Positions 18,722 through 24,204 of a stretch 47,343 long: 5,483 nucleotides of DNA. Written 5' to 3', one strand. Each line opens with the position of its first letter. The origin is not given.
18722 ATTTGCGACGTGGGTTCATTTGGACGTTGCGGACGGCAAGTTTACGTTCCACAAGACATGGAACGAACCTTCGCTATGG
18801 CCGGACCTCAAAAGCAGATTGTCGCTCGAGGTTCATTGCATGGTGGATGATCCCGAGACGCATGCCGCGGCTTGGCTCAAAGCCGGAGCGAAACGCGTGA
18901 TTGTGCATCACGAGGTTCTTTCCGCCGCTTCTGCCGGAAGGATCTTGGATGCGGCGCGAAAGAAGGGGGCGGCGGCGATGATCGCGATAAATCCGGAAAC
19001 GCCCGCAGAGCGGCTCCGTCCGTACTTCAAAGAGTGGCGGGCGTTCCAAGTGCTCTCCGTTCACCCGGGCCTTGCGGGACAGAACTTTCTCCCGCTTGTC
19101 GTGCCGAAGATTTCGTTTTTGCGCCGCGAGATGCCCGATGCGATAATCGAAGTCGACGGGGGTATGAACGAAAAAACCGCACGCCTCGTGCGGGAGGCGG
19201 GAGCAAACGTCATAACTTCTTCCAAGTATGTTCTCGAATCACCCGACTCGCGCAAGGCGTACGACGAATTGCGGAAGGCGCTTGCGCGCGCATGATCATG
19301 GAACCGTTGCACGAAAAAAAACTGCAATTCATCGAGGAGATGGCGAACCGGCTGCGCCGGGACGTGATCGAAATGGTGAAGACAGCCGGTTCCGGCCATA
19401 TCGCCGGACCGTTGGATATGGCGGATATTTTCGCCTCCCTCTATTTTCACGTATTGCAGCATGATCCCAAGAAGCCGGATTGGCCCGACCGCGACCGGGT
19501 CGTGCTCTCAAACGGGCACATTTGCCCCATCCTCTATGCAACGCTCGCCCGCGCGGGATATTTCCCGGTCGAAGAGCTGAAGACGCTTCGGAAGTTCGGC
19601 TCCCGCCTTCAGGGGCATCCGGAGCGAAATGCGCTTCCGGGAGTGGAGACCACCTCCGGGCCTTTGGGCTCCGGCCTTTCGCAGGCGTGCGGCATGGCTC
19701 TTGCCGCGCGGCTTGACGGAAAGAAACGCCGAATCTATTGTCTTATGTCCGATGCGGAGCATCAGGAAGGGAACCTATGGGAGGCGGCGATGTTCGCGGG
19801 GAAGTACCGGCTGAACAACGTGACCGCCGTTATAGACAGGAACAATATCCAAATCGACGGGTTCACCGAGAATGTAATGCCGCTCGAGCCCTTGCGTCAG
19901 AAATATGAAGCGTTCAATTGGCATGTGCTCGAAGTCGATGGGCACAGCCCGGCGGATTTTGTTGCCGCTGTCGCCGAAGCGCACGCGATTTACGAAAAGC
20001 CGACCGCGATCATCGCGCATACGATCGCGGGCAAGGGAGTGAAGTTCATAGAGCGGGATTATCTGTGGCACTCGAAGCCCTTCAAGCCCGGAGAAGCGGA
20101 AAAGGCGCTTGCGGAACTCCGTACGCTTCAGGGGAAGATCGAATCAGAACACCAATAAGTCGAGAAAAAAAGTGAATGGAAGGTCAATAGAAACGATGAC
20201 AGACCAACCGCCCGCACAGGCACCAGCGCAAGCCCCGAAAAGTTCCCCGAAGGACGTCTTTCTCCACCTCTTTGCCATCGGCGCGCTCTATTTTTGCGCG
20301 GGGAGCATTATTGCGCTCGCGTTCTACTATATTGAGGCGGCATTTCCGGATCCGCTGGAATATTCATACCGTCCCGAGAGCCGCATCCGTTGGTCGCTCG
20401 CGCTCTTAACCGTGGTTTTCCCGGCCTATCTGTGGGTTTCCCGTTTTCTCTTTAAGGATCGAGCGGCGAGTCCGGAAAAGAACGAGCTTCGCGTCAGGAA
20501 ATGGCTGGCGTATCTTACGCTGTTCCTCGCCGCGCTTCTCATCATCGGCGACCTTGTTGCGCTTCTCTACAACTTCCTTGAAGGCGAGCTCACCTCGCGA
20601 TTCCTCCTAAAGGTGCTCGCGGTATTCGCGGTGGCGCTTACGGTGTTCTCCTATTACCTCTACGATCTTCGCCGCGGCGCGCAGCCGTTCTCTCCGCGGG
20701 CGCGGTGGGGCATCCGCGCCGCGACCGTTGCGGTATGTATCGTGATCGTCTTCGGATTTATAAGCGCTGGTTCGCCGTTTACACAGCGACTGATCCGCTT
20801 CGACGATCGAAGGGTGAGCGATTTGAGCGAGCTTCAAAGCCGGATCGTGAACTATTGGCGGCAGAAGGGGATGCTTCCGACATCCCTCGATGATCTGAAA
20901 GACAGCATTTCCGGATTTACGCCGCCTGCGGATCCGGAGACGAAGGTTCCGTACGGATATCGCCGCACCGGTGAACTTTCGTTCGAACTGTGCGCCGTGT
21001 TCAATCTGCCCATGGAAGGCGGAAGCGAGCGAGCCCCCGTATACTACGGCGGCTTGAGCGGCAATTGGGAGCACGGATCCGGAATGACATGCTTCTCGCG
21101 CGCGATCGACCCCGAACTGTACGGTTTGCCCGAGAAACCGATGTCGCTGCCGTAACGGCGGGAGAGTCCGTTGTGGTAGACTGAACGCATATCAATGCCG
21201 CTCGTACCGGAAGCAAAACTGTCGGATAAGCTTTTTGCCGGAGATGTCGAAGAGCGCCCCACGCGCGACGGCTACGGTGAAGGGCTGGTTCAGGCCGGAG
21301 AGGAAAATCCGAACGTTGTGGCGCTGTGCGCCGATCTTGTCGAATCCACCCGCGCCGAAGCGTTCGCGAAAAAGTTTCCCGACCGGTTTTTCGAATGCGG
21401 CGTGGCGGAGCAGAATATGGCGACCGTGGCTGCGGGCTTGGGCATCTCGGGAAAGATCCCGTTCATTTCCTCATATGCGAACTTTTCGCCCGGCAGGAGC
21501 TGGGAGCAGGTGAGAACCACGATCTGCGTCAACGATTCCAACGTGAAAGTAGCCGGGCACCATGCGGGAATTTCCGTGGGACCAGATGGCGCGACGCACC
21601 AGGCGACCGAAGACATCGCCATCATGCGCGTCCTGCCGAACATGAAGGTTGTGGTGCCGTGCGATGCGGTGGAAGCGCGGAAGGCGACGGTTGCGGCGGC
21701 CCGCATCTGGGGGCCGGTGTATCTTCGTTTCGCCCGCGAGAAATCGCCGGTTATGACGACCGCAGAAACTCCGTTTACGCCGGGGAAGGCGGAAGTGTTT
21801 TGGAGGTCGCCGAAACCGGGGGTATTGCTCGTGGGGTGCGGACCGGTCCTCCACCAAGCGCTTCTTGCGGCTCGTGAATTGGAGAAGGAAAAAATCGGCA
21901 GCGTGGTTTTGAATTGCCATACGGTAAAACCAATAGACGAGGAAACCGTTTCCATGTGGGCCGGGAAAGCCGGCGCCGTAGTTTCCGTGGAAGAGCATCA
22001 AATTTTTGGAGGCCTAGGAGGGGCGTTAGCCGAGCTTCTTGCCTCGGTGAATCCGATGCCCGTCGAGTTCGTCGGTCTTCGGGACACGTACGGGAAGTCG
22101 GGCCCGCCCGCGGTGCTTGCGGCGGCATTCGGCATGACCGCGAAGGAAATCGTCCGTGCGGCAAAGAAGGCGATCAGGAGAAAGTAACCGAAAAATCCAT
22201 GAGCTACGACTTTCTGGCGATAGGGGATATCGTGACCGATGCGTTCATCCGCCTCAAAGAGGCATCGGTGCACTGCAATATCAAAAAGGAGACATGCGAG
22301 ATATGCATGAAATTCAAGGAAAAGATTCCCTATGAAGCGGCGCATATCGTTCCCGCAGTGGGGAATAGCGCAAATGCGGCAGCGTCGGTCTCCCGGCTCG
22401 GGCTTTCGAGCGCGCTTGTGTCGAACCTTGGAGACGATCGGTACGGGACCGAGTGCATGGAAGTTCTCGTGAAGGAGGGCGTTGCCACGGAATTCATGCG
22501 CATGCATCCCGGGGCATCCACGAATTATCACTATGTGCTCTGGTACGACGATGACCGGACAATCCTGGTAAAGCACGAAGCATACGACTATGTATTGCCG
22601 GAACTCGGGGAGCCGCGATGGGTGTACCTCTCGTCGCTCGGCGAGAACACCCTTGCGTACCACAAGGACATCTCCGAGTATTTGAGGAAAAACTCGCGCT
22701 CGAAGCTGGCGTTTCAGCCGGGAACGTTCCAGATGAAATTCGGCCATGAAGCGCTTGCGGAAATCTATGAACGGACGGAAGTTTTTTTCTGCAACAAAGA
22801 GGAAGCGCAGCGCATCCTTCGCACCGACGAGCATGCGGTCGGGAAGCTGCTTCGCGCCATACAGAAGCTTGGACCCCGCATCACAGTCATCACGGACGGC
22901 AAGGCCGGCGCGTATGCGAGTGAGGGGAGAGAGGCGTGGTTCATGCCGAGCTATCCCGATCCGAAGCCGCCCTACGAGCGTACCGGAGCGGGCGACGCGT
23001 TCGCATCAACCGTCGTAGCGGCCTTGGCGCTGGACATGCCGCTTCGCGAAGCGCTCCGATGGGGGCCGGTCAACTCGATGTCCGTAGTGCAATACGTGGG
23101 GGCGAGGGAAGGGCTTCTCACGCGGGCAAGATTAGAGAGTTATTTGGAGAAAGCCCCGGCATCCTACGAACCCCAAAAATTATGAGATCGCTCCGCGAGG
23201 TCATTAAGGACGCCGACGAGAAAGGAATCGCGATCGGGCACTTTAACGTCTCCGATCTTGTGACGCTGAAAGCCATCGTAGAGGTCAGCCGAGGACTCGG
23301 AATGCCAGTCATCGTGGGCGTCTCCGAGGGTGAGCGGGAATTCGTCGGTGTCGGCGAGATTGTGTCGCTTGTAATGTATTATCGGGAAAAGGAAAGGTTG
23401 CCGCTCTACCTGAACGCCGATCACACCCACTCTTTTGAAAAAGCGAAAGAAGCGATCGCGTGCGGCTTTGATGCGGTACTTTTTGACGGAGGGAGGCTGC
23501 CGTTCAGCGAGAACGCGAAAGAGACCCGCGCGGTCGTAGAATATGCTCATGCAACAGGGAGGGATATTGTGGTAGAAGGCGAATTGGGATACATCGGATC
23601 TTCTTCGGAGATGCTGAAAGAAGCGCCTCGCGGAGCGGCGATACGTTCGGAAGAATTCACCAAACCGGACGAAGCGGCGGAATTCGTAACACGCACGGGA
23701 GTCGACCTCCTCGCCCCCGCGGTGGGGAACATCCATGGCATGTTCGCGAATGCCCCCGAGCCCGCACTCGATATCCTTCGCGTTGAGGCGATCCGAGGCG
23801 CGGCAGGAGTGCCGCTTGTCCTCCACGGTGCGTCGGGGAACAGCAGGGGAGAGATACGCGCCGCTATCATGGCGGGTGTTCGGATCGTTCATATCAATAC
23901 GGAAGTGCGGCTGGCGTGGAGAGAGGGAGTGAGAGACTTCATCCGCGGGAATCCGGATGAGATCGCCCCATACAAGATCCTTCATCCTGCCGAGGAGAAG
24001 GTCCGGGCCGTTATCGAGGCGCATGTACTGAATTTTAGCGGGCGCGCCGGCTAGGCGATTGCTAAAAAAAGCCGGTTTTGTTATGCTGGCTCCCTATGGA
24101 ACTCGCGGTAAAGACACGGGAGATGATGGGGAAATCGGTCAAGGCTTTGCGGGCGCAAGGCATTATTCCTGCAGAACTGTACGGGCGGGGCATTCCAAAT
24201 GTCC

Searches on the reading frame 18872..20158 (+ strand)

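Call 45: search_protein_families(library=pfam, proteins=[window:18872-20158:+], max_evalue=0.00001)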
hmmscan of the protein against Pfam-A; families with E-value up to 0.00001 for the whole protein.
window:18872-20158:+ (428 aa): 3 families
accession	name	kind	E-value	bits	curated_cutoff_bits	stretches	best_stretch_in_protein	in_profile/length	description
PF00456.26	Transketolase_N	-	8.3e-60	202.9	22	1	156-405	4-264/334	Transketolase, thiamine diphosphate binding domain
PF13292.11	DXP_synthase_N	-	5.1e-08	33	21.2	1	147-329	11-176/274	1-deoxy-D-xylulose-5-phosphate synthase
PF00676.26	E1_dh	-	2.9e-07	30.2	22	1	257-371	95-208/300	Dehydrogenase E1 component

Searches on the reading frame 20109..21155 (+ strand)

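Call 45: search_protein_families(library=pfam, proteins=[window:20109-21155:+], max_evalue=0.00001)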
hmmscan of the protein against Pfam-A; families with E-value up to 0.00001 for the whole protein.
window:20109-21155:+ (348 aa): 1 family
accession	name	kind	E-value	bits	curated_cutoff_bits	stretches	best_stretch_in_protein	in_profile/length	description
PF18920.5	DUF5671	-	3.2e-26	92.2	28.4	1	49-182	1-131/132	Domain of unknown function (DUF5671)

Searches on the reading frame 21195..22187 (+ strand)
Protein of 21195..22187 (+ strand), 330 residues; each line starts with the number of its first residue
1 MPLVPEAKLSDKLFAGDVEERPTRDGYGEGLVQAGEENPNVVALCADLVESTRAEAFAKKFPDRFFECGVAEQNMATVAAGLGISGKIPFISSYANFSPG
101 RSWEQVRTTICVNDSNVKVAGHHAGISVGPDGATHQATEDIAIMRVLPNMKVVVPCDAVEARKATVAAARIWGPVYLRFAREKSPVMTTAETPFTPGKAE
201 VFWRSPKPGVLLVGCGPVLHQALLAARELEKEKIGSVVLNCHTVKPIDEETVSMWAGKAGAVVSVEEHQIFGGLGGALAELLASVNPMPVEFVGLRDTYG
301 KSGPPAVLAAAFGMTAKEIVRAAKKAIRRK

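Call 45: search_protein_families(library=pfam, proteins=[window:21195-22187:+], max_evalue=0.00001)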
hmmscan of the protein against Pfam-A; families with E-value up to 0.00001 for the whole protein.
window:21195-22187:+ (330 aa): 2 families
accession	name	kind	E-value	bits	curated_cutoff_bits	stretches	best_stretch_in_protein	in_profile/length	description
PF02779.29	Transket_pyr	-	1.2e-39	136.2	27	1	22-183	4-171/174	Transketolase, pyrimidine binding domain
PF02780.25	Transketolase_C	-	2.4e-23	82.8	25.9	1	205-319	7-124/124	Transketolase, C-terminal domain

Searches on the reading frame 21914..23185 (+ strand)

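Call 45: search_protein_families(library=pfam, proteins=[window:21914-23185:+], max_evalue=0.00001)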
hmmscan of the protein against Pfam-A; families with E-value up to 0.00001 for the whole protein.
window:21914-23185:+ (423 aa): 1 family
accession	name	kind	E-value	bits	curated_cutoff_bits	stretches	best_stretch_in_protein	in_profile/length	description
PF00294.29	PfkB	-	1.5e-31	110.3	25.8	1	150-401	37-299/302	pfkB family carbohydrate kinase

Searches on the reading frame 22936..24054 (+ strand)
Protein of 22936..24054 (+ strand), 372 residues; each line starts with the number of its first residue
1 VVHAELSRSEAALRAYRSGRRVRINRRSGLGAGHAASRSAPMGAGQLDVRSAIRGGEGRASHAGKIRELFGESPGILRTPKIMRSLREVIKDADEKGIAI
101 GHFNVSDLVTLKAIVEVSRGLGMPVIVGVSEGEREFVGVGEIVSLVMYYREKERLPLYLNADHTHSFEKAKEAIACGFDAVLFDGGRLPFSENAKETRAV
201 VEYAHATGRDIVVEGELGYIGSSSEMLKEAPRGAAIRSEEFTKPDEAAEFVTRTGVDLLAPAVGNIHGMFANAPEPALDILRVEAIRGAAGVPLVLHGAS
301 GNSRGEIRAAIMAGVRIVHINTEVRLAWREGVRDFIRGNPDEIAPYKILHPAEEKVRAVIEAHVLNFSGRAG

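Call 45: search_protein_families(library=pfam, proteins=[window:22936-24054:+], max_evalue=0.00001)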
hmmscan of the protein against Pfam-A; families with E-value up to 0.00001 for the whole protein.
window:22936-24054:+ (372 aa): 1 family
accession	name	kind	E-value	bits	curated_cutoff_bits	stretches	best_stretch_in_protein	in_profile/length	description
PF01116.26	F_bP_aldolase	-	6.5e-71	239.5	25.5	1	85-366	2-271/277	Fructose-bisphosphate aldolase class-II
